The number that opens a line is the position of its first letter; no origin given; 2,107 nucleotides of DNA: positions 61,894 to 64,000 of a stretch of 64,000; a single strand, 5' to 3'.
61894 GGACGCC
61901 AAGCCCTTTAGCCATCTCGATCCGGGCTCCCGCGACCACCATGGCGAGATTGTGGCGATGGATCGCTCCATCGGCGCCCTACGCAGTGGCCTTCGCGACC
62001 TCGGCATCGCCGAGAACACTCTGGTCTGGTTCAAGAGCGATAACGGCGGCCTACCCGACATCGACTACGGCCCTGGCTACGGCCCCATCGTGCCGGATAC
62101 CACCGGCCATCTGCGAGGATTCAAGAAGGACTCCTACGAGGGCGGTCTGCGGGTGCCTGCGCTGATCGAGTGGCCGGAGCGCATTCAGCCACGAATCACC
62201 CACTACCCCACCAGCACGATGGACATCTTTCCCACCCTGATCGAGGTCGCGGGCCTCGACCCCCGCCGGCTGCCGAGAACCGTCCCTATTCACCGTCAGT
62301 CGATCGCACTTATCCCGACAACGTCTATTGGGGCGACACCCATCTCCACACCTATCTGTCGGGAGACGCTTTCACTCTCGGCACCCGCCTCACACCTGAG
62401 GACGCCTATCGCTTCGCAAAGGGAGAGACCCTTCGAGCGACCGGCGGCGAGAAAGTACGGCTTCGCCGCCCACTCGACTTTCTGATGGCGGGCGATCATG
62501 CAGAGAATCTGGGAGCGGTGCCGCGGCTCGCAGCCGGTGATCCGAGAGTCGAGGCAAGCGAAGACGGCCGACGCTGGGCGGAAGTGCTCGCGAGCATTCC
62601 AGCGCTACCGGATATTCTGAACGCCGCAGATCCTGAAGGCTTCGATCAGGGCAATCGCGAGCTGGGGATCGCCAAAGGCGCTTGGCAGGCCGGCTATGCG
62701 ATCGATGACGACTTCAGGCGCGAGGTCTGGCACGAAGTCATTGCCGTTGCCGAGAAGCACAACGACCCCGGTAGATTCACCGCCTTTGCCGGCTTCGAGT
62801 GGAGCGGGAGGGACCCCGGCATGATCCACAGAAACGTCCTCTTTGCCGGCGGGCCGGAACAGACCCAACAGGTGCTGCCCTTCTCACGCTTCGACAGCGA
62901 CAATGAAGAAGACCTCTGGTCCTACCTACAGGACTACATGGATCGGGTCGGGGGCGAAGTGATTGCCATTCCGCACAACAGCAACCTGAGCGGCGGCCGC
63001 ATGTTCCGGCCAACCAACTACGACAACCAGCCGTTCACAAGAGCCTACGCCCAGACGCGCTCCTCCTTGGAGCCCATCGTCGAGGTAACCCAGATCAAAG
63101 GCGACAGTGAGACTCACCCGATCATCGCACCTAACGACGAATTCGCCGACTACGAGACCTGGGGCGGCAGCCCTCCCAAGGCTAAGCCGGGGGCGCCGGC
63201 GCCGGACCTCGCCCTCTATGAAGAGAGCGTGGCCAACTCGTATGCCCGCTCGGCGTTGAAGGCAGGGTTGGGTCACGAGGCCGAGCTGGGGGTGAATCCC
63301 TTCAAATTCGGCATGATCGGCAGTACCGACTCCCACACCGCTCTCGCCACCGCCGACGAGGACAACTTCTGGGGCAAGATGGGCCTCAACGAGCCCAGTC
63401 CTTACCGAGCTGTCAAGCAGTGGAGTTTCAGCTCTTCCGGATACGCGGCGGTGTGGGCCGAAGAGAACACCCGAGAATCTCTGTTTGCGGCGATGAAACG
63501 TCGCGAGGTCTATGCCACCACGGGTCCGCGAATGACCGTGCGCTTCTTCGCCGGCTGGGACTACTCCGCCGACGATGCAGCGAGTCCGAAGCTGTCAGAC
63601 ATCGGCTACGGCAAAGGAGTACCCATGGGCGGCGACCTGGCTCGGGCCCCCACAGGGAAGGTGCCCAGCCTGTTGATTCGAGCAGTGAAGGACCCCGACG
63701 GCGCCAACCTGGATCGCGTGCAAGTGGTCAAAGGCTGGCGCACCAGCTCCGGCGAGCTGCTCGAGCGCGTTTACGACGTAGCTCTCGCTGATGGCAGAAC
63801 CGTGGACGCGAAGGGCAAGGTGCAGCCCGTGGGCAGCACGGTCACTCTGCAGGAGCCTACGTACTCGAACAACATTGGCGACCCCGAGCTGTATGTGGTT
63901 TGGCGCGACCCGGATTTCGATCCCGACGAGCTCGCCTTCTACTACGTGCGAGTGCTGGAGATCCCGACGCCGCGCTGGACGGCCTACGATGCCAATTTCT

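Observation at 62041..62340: Sulfatase catalytic domain runs into an N-terminally truncated DUF3604 gene in the -1 frame; no start codon for DUF3604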

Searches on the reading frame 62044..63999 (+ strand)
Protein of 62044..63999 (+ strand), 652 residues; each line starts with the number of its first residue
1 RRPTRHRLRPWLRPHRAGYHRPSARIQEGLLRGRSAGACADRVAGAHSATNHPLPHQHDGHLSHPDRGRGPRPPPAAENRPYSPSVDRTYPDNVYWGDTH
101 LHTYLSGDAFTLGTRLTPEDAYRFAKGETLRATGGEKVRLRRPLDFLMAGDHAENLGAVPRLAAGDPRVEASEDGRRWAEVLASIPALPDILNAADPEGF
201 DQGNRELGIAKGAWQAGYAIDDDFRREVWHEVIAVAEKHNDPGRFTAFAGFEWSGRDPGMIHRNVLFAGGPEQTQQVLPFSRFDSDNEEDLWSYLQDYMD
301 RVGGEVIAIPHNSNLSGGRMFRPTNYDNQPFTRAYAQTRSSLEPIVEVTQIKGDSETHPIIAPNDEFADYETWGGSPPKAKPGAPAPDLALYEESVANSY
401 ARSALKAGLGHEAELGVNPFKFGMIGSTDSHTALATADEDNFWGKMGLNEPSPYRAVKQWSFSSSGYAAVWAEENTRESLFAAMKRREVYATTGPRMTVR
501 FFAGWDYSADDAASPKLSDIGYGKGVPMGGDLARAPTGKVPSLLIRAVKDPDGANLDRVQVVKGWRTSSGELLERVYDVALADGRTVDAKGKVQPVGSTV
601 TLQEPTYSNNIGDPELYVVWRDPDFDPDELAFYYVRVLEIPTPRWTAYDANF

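Call 6: search_protein_families(library=pfam, proteins=[window:62044-63999:+], max_evalue=0.01)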
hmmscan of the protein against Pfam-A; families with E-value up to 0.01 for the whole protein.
window:62044-63999:+ (652 aa): 1 family
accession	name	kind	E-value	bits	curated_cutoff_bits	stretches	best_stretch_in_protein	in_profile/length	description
PF12228.14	DUF3604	-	1.5e-208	694.4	20.4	1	91-650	3-563/591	Protein of unknown function (DUF3604)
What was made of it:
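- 62263..64000 (+): DUF3604 remnant. It begins at the codon matching residue 19 of its closest relative, so the signal peptide is lost. The frame is open and runs off the window end. Pfam PF12228 profile 3-563/591, E 1.5e-208 (call 6).
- Checked: Frame 1 carries DUF3604 (profile 3-563/591, E 1.5e-208, call 6), open to the window end.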

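Call 7: search_protein_families(library=ncbifam, proteins=[window:62044-63999:+], max_evalue=0.01)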
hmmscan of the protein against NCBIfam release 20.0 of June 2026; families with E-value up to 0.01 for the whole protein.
window:62044-63999:+ (652 aa): 1 family
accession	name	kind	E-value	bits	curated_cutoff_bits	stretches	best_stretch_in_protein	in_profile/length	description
NF038032.1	CehA_McbA_metalo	domain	0.00073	19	80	0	468-534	191-236/315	CehA/McbA family metallohydrolase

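Call 9: find_homologous_proteins(query=window:62284-63999:+)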
Query window:62284-63999:+ (572 aa): 8000 proteins with E <= 0.001 among 8000 candidates; the best 120 are listed.
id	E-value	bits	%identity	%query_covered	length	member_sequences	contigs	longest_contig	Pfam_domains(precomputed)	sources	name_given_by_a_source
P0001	0.0e+0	1228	92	100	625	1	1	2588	PF12228.15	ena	-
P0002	4.2e-264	896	64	100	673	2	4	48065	PF12228.15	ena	-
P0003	3.8e-263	893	63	100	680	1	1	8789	PF12228.15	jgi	-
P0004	1.0e-261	888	64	100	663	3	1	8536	PF12228.15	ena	-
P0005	1.1e-261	888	63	100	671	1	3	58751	PF12228.15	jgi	-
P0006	1.6e-261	888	67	100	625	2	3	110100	PF12228.15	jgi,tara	jgi:hypothetical protein|tara:strand:+ start:2830 stop:4707 length:1878 start_codon:yes stop_codon:y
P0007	7.6e-261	885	63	100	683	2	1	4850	PF12228.15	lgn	-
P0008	2.2e-258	877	62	100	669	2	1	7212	PF12228.15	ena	-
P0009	3.8e-258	876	62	100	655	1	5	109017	PF12228.15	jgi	-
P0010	5.1e-258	876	67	100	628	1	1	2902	PF12228.15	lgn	-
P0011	5.5e-258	876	65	100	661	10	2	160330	PF12228.15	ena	-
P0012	1.0e-257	875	67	100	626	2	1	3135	PF12228.15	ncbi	-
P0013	6.6e-257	872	63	100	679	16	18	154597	PF12228.15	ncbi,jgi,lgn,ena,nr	ncbi:MAG: DUF3604 domain-containing protein [Pseudomonadales bacterium]|nr:DUF3604 domain-containing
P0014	1.1e-256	872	67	100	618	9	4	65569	PF12228.15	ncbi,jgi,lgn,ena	jgi:hypothetical protein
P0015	3.1e-255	867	62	100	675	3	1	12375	PF12228.15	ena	-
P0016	8.7e-254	862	64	100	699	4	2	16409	PF12228.15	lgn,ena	-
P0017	1.0e-253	862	61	100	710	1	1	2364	PF12228.15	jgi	jgi:hypothetical protein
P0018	1.6e-253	861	66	100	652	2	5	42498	PF12228.15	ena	-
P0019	3.5e-252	857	63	100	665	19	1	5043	PF12228.15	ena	-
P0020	6.9e-252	856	61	100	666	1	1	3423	PF12228.15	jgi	-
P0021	1.8e-251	854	66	100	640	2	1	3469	PF12228.15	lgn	-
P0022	7.7e-251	852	67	100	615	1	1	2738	PF12228.15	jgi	jgi:hypothetical protein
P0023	1.1e-250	852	66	100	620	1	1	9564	PF12228.15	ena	-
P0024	2.0e-249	848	65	100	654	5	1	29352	PF12228.15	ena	-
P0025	3.0e-249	847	61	100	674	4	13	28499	PF12228.15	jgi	jgi:hypothetical protein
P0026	6.2e-248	843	-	-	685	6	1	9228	PF12228.15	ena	-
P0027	1.2e-247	842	59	100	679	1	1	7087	PF12228.15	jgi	jgi:hypothetical protein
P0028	1.4e-247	842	64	100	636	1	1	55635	PF12228.15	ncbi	-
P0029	1.8e-247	841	65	100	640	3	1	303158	PF12228.15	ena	-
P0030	4.0e-247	840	64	100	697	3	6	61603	PF12228.15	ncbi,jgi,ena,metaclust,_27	metaclust:\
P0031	1.5e-246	838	65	100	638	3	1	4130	PF12228.15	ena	-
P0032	2.1e-246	838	65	100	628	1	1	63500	PF12228.15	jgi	-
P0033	5.6e-246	836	64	100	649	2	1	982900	PF12228.15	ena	-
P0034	8.3e-246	836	66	99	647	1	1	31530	PF12228.15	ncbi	-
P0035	9.6e-246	836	64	100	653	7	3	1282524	PF12228.15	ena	-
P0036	1.3e-245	835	61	100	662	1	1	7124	PF12228.15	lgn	-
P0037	1.5e-245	835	65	100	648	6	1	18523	PF12228.15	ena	-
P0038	2.2e-245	834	57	100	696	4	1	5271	PF12228.15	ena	-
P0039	6.8e-245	833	60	100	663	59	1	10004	PF12228.15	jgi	-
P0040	1.0e-244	832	64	100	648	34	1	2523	PF12228.15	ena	-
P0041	2.3e-244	831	62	100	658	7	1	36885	PF12228.15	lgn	-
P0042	6.9e-244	829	60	99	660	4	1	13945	PF12228.15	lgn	-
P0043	1.3e-243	829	64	99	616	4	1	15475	PF12228.15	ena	-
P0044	2.4e-243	828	63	100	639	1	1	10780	PF12228.15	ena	-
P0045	2.4e-243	828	64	100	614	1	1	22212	PF12228.15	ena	-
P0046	2.6e-243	827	62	100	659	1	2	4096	PF12228.15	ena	-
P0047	3.5e-243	827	64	100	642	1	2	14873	PF12228.15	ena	-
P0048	4.0e-243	827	60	100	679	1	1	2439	PF12228.15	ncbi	-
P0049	6.1e-243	826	-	-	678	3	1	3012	PF12228.15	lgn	-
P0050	1.8e-242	825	64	100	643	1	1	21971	PF12228.15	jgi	jgi:hypothetical protein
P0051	3.1e-242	824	64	100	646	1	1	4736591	PF12228.15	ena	-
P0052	1.3e-241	822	65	100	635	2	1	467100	PF12228.15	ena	-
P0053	2.2e-241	821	64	100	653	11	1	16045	PF12228.15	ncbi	-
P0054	2.6e-241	821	63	100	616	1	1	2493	PF12228.15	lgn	-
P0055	3.1e-241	821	65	100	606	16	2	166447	PF12228.15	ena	-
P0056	4.6e-241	820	64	100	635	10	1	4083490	PF12228.15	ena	-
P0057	6.0e-241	820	64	100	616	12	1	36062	PF12228.15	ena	-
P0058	1.1e-240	819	63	100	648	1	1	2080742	PF12228.15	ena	-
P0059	1.4e-240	818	63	100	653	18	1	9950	PF12228.15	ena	-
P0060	2.1e-240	818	64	100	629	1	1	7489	PF12228.15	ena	-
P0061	2.3e-240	818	65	100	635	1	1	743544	PF12228.15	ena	-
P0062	3.0e-240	817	63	100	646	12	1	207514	PF12228.15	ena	-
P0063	5.2e-240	817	65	100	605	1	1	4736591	PF12228.15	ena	-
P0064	7.2e-240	816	58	100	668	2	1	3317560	PF12228.15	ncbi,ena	-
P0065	7.4e-240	816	58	100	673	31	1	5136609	PF12228.15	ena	-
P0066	9.4e-240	816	63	100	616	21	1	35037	PF12228.15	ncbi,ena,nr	ncbi:MAG: DUF3604 domain-containing protein [Gammaproteobacteria bacterium]|nr:DUF3604 domain-contai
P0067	1.3e-239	815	62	100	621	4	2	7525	PF12228.15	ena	-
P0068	1.7e-239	815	60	100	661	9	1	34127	PF12228.15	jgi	jgi:hypothetical protein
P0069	1.9e-239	815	63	100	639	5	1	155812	PF12228.15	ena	-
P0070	2.7e-239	814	64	100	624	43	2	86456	PF12228.15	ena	-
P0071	4.4e-239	814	64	100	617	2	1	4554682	PF12228.15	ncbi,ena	-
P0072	5.4e-239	813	63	100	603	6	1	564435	PF12228.15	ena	-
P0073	7.7e-239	813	64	100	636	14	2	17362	PF12228.15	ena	-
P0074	1.0e-238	812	63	100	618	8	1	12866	PF12228.15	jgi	-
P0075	2.7e-238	811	63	100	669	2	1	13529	PF12228.15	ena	-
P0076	3.4e-238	811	62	100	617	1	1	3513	PF12228.15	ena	-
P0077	1.1e-237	809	62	100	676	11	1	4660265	PF12228.15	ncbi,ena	-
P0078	5.7e-237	807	62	100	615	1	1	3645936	PF12228.15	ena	-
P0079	3.5e-236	804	63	100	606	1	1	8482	PF12228.15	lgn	-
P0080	4.8e-236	804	63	100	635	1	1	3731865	PF12228.15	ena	-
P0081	6.6e-236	803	63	100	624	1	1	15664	PF12228.15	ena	-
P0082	7.4e-236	803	63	100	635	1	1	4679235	PF12228.15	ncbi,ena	-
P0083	9.6e-236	803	63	100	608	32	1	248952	PF12228.15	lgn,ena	-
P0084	1.3e-235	802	62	100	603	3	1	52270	PF12228.15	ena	-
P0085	1.4e-235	802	62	100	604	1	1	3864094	PF12228.15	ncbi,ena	-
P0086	2.3e-235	801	62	100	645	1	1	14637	PF12228.15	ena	-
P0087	3.0e-235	801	63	100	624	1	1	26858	PF12228.15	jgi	jgi:hypothetical protein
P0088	3.1e-235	801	64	100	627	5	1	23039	PF12228.15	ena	-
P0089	1.0e-234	799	61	100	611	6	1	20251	PF12228.15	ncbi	-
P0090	1.8e-234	798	58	100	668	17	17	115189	PF12228.15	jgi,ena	jgi:hypothetical protein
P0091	2.7e-234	798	62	100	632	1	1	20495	PF12228.15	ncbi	-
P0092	3.3e-234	797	62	100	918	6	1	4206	PF00756.27,PF12146.16,PF12228.15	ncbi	ncbi:MAG: DUF3604 domain-containing protein [Desulfobacterales bacterium]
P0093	4.1e-233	794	62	100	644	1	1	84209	PF12228.15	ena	-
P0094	4.3e-233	794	62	100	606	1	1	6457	PF12228.15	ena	-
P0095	9.8e-233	793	63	100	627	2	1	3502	PF12228.15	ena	-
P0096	1.1e-232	792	61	100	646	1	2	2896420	PF12228.15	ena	-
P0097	1.2e-232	792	62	100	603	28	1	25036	PF12228.15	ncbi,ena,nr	ncbi:MAG: DUF3604 domain-containing protein [Gammaproteobacteria bacterium]|nr:DUF3604 domain-contai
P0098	1.9e-232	792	62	100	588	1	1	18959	PF12228.15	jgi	-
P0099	4.0e-232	791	60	100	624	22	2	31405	PF12228.15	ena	-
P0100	4.3e-232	790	62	100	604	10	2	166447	PF12228.15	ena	-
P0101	6.3e-232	790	62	100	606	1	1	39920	PF12228.15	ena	-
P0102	1.8e-231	788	61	98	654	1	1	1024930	PF12228.15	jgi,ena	-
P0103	2.4e-231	788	61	100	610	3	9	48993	PF12228.15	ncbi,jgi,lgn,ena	-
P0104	6.4e-231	787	62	100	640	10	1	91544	PF12228.15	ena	-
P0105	1.4e-230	785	62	100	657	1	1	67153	PF12228.15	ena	-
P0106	4.3e-230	784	59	100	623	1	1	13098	PF12228.15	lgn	-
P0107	4.6e-230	784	61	99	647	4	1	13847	PF12228.15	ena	-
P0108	1.6e-229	782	58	100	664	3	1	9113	PF12228.15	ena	-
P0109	2.6e-229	781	60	100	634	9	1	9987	PF12228.15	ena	-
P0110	3.2e-229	781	61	98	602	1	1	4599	PF12228.15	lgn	-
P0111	3.2e-229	781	60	99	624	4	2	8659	PF12228.15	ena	-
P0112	3.4e-229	781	60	100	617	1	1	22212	PF12228.15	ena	-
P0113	4.6e-229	780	60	100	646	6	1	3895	PF12228.15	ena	-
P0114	5.0e-229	780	62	100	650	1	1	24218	PF12228.15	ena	-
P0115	5.2e-229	780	62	100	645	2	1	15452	PF12228.15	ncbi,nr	ncbi:MAG: DUF3604 domain-containing protein [Gammaproteobacteria bacterium]|nr:DUF3604 domain-contai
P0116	5.8e-229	780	60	100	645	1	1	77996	PF12228.15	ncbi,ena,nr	ncbi:MAG: DUF3604 domain-containing protein [Gammaproteobacteria bacterium]|nr:DUF3604 domain-contai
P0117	5.9e-229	780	59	100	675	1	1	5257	PF12228.15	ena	-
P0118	7.6e-229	780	60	100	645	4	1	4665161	PF12228.15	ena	-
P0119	8.5e-229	780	61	100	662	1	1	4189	PF12228.15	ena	-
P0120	8.7e-229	780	59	100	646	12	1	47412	PF12228.15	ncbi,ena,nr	ncbi:MAG: DUF3604 domain-containing protein [Gammaproteobacteria bacterium]|nr:DUF3604 domain-contai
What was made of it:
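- The window's own DUF3604 protein is absent from the protein collection (call 9).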

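Call 11: find_encoding_contigs(protein=P0001, flank=10000)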
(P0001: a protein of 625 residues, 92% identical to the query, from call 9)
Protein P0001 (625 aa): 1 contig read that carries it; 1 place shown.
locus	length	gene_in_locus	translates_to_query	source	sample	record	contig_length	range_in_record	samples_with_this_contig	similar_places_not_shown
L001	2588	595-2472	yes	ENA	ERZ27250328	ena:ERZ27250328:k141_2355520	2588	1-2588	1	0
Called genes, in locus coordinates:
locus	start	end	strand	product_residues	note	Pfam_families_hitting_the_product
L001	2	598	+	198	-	?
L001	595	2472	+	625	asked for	PF12228:DUF3604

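Call 24: find_encoding_contigs(protein=P0009, flank=8000, max_places=3)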
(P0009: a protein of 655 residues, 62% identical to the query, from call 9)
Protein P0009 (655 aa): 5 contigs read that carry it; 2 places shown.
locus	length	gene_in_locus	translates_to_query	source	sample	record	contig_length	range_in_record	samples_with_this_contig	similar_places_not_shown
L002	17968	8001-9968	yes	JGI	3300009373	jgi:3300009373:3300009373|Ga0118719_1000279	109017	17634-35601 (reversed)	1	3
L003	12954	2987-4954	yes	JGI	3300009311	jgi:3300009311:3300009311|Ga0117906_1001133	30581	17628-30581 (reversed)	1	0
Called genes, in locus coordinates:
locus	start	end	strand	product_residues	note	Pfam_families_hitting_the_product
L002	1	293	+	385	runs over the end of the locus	PF13173:AAA_14, PF13635:DUF4143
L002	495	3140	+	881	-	PF01326:PPDK_N, PF27448:Rph_4th, PF00391:PEP-utilizers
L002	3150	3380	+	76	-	-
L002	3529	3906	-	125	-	PF01850:PIN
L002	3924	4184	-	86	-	PF02604:PhdYeFM_antitox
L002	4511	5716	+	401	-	PF02515:CoA_transf_3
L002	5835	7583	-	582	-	PF05598:DUF772 (weak), PF01609:DDE_Tnp_1, PF13751:DDE_Tnp_1_6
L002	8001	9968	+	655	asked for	PF12228:DUF3604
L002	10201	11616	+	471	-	PF00884:Sulfatase, PF01663:Phosphodiest (faint), PF16347:SGSH_C (faint)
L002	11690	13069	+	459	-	PF00144:Beta-lactamase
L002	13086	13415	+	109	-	-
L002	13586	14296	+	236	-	PF00756:Esterase, PF12146:Hydrolase_4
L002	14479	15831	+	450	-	PF00884:Sulfatase, PF01663:Phosphodiest (faint), PF16347:SGSH_C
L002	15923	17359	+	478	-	PF00884:Sulfatase, PF16347:SGSH_C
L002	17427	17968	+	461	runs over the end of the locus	PF00884:Sulfatase, PF01663:Phosphodiest, PF16347:SGSH_C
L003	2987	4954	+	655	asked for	PF12228:DUF3604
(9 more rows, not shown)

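Call 25: find_encoding_contigs(protein=P0002, flank=8000, max_places=3)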
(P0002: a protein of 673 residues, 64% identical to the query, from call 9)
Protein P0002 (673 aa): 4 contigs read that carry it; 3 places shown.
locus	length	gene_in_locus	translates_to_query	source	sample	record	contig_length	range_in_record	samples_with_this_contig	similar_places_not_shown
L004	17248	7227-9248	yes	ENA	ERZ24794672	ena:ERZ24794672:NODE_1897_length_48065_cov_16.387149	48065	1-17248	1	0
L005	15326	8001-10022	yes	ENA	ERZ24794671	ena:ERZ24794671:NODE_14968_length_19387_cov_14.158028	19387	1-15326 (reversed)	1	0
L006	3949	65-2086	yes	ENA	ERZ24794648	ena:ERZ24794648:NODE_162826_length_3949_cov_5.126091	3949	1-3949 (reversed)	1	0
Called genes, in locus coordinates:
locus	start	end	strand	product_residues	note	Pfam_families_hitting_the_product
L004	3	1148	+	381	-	?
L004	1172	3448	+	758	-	PF00884:Sulfatase, PF01663:Phosphodiest (faint), PF16347:SGSH_C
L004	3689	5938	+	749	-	PF00884:Sulfatase, PF16347:SGSH_C (weak)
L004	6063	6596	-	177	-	-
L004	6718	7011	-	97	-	-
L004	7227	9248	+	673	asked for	PF12228:DUF3604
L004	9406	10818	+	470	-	PF00884:Sulfatase, PF16347:SGSH_C (faint)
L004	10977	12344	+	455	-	PF00884:Sulfatase, PF01663:Phosphodiest (weak), PF16347:SGSH_C (weak)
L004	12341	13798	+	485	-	PF00884:Sulfatase, PF01663:Phosphodiest (weak), PF16347:SGSH_C (faint)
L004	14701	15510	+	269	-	PF00884:Sulfatase, PF16347:SGSH_C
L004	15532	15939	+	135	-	PF00144:Beta-lactamase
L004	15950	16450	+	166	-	PF00144:Beta-lactamase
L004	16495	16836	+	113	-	PF12228:DUF3604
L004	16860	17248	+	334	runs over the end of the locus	PF00756:Esterase, PF12146:Hydrolase_4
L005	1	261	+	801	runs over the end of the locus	PF02901:PFL-like, PF01228:Gly_radical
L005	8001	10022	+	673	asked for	PF12228:DUF3604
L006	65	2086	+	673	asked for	PF12228:DUF3604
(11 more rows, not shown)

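Call 33: find_related_loci(query=A2, collection=genome_contigs, flank=10000)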
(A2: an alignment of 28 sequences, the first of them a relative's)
Query A2 (625 aa) in genome_contigs; peptide patterns used: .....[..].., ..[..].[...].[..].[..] (x = any residue, [..] = any of these).
599 stretches matched a pattern (row limit reached: there are more); 597 encode a relative of the query (tblastn E <= 1e-3); the best 80 are kept; 80 distinct loci.
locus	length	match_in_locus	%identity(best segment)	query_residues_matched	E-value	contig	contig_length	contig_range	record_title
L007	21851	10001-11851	65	27-624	0e+0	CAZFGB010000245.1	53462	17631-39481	MAG TPA_asm: uncultured Pseudomonadales bacterium isolate SRP338948_co1_153 genome assembly, contig: k141_399354, whole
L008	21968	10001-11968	58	20-624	0e+0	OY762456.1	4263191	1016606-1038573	MAG: Pseudomonadales bacterium isolate 55de8a68-c5b3-443f-b747-9f40e672fbd7 genome assembly, chromosome: 1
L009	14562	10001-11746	62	27-624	0e+0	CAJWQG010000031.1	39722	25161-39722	MAG TPA_asm: uncultured Gammaproteobacteria bacterium isolate ERR599094_bin.30_MetaBAT_v2.12.1_MAG genome assembly, cont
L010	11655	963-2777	59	1-624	0e+0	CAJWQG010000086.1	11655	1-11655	MAG TPA_asm: uncultured Gammaproteobacteria bacterium isolate ERR599094_bin.30_MetaBAT_v2.12.1_MAG genome assembly, cont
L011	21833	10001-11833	58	1-624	0e+0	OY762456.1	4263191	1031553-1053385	MAG: Pseudomonadales bacterium isolate 55de8a68-c5b3-443f-b747-9f40e672fbd7 genome assembly, chromosome: 1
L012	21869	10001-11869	59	20-624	0e+0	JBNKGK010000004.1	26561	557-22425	MAG: Kordiimonas sp. isolate E1E2.bin.30.strict NODE_4_length_26561_cov_3.923879, whole genome shotgun sequence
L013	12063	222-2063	55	1-624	0e+0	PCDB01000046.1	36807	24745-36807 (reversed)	MAG: Porticoccaceae bacterium isolate SP98 145702, whole genome shotgun sequence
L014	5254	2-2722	54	4-624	0e+0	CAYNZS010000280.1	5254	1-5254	MAG TPA_asm: uncultured Nitrospirales bacterium isolate SRP308112_co1_423 genome assembly, contig: NODE_32080_length_525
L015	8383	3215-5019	58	27-624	0e+0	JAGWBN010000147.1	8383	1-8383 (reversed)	MAG: Pseudomonadales bacterium isolate 277c_34 scaffold_21102, whole genome shotgun sequence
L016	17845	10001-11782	54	22-624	0e+0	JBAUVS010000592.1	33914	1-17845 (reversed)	MAG: Woeseiaceae bacterium isolate MFD01709_ilm_asm_bin9 k127_76135, whole genome shotgun sequence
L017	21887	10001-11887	51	1-624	0e+0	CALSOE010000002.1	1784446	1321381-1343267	MAG: uncultured Pseudomonadales bacterium isolate AJ_MB267 genome assembly, contig: contig_15123_AJ_MB267, whole genome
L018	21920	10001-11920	51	20-624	0e+0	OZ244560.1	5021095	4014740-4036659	MAG: Candidatus Azotimanducaceae bacterium isolate 0692c290-e5a6-45a5-9c05-b220158016a7 genome assembly, chromosome: 1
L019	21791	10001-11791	52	27-625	0e+0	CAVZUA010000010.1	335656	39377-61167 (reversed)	MAG: uncultured Alphaproteobacteria bacterium isolate MFD04967.bin.1.114 genome assembly, contig: contig_18344, whole ge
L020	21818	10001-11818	52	11-624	0e+0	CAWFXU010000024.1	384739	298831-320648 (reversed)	MAG: uncultured Gammaproteobacteria bacterium isolate MFD00905.bin.3.260 genome assembly, contig: contig_51946, whole ge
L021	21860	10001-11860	50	1-624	0e+0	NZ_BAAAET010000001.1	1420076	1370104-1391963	Marinobacterium maritimum strain JCM 15134 sequence01, whole genome shotgun sequence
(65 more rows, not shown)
